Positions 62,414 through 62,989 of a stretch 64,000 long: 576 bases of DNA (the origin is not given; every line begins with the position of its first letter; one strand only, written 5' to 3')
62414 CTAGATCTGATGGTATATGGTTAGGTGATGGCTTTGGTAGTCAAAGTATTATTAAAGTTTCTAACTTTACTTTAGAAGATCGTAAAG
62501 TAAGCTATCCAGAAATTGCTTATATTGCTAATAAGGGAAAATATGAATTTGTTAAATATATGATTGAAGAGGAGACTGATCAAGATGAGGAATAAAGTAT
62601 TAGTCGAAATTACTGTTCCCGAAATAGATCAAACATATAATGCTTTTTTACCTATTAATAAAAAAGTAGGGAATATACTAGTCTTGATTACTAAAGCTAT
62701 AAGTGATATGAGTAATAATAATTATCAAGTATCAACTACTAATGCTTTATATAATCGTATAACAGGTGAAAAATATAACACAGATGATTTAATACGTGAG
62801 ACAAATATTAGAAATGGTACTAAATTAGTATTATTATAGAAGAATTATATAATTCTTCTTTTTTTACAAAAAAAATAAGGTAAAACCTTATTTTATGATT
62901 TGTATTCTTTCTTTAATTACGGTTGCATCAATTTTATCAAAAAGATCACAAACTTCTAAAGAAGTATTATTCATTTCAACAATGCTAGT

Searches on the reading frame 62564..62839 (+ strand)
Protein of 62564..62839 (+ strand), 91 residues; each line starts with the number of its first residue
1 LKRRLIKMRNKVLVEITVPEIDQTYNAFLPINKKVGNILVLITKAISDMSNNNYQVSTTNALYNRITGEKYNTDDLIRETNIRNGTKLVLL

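Call 7: search_protein_families(library=pfam, max_evalue=1, proteins=[window:62564-62839:+])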
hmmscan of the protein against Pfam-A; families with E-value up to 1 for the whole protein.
window:62564-62839:+ (91 aa): 0 families

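Call 8: search_protein_families(library=ncbifam, max_evalue=1, proteins=[window:62564-62839:+])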
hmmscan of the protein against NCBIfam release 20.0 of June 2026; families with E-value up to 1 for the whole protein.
window:62564-62839:+ (91 aa): 1 family
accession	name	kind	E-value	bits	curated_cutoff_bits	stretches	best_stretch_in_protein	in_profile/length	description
NF001968.0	PRK00750.1-2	equivalog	0.084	11.3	648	1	12-54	172-215/528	lysine--tRNA ligase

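Call 85: search_solved_structures(query=A11, max_evalue=5)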
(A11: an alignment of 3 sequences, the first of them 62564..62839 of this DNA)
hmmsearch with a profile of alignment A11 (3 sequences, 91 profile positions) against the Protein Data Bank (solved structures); distinct sequences matched with E-value up to 5: 3.
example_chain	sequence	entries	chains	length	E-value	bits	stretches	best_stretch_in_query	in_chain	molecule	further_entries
6qlz_A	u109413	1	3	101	0.54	13.7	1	25-64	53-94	E3 ubiquitin-protein ligase MYLIP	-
4q5e_A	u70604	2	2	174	0.62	13.5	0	39-70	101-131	Protein kinase OspG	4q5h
4bvu_A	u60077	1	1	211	1.2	12.6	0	39-69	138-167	PROTEIN KINASE OSPG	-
